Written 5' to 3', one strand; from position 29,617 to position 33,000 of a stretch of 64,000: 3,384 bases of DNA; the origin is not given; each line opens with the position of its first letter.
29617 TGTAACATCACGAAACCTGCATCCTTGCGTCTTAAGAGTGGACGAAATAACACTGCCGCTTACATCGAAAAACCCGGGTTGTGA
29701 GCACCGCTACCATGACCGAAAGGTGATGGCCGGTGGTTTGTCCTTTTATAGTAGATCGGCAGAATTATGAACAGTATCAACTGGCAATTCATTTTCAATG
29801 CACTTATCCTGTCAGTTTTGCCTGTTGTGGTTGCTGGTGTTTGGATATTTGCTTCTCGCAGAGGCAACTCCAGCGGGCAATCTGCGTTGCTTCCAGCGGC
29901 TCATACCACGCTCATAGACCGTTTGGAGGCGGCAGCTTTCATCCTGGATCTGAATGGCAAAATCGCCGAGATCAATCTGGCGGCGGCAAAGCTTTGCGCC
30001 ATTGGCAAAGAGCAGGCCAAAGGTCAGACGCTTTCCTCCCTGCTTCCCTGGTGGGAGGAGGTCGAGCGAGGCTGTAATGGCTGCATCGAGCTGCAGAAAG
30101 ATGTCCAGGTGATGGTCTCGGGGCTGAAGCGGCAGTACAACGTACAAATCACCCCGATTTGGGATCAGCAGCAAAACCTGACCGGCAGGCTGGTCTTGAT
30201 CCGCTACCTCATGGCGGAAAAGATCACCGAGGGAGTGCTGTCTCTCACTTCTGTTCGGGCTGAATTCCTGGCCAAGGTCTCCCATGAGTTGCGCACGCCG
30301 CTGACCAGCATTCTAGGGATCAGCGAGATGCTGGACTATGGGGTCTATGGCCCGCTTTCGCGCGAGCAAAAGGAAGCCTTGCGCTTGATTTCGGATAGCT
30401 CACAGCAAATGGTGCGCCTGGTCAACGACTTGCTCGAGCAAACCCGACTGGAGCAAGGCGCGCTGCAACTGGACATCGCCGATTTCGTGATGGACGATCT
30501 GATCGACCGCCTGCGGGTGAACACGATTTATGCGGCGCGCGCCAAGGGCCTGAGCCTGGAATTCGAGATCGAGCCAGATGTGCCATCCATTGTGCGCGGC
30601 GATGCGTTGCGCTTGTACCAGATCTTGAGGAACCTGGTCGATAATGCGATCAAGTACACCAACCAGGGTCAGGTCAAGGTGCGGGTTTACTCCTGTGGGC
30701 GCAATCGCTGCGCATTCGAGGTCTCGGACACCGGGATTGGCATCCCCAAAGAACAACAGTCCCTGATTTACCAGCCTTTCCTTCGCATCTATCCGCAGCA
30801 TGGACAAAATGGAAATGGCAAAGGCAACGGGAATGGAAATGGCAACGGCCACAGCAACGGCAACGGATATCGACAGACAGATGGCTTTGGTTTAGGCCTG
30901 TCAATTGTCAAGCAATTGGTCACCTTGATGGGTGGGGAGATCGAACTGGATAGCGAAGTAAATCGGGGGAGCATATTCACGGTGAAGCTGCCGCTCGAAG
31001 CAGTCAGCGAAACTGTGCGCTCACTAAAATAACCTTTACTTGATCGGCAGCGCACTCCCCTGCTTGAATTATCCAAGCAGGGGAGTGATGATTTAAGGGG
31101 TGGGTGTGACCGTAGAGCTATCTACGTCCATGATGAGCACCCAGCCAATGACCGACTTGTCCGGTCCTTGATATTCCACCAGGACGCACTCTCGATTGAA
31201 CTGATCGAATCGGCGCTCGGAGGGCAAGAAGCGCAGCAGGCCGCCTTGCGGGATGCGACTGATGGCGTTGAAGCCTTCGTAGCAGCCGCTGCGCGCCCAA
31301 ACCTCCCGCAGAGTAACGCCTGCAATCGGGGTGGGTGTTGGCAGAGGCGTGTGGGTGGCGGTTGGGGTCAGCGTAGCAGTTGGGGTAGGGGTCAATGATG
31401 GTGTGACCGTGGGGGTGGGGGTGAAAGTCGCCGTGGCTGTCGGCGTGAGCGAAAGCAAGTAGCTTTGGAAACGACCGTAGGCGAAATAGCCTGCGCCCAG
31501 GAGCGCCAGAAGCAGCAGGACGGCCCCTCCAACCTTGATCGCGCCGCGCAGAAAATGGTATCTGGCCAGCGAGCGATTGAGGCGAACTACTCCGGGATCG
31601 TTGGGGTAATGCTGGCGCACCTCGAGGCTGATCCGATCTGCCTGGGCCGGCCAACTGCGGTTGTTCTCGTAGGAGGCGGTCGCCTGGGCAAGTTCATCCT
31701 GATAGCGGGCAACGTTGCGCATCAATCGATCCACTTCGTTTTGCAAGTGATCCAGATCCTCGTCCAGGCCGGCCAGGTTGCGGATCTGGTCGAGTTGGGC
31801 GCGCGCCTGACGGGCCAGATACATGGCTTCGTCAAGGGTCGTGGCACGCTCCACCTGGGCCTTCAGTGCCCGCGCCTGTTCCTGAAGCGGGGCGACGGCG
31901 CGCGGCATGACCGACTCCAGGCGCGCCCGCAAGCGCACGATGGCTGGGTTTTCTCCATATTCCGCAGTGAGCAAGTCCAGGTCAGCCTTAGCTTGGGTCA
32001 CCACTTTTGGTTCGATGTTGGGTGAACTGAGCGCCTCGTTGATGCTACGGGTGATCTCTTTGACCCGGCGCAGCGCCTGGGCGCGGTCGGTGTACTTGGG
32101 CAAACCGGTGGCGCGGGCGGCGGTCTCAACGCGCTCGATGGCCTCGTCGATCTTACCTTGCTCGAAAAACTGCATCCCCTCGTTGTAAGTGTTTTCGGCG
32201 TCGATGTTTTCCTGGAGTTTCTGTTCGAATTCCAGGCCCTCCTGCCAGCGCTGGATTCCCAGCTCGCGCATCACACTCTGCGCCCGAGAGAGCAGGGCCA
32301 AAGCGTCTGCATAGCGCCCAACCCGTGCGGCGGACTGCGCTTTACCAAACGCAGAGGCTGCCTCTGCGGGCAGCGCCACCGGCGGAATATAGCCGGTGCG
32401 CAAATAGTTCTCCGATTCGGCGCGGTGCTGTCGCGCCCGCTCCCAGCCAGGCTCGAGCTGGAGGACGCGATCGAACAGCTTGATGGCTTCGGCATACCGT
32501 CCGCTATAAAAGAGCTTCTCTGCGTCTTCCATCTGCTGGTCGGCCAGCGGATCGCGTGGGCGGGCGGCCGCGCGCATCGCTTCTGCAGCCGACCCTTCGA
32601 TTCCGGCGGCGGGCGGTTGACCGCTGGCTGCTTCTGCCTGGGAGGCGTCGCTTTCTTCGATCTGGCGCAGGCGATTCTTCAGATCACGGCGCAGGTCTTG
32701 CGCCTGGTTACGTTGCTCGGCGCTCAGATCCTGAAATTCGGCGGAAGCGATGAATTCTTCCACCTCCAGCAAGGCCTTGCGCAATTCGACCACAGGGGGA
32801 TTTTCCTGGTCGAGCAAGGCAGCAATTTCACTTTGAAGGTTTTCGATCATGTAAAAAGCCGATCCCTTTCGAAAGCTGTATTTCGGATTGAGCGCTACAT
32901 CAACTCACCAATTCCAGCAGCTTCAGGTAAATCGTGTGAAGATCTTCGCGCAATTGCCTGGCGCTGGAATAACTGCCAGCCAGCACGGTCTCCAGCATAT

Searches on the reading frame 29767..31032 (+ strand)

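Call 22: search_protein_families(library=pfam, proteins=[window:29767-31032:+], max_evalue=0.001)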
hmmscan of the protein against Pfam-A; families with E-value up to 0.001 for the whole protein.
window:29767-31032:+ (421 aa): 3 families
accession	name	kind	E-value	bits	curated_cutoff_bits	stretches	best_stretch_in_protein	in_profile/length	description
PF02518.31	HATPase_c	-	9e-30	103.8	26.4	1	278-411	1-110/111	Histidine kinase-, DNA gyrase B-, and HSP90-like ATPase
PF00512.31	HisKA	-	7.2e-20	71.3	26.9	1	164-231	2-66/66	His Kinase A (phospho-acceptor) domain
PF00989.32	PAS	-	1.7e-05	25.3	22.6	1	49-140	6-105/113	PAS fold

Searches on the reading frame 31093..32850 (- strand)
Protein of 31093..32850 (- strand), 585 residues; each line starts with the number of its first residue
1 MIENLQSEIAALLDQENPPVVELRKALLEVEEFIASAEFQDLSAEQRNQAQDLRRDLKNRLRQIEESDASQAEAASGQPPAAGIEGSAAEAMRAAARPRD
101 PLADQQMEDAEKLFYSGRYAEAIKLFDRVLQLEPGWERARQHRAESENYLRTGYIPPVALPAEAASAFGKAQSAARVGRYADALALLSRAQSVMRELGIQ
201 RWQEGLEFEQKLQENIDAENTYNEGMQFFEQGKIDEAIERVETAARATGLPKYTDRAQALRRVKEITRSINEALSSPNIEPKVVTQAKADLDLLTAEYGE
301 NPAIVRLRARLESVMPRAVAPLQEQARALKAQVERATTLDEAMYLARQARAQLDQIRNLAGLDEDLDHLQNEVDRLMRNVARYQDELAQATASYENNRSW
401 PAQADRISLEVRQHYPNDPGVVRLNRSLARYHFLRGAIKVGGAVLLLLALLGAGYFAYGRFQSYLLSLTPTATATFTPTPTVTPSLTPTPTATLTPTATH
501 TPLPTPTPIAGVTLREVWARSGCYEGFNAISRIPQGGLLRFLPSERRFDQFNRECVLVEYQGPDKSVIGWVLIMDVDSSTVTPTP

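Call 22: search_protein_families(library=pfam, proteins=[window:31093-32850:-], max_evalue=0.001)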
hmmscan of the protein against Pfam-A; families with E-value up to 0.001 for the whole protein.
window:31093-32850:- (585 aa): 4 families
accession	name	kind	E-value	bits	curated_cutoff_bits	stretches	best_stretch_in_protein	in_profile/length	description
PF07719.23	TPR_2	-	2.8e-07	30.6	27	1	113-135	11-33/34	Tetratricopeptide repeat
PF13424.12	TPR_12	-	2.4e-06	28.1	30.1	0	165-197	3-36/77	Tetratricopeptide repeat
PF00515.34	TPR_1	-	2.5e-06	27.5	27.8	0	113-134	11-32/34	Tetratricopeptide repeat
PF13414.12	TPR_11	-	2.2e-05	24.5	26.8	0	113-134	4-25/42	TPR repeat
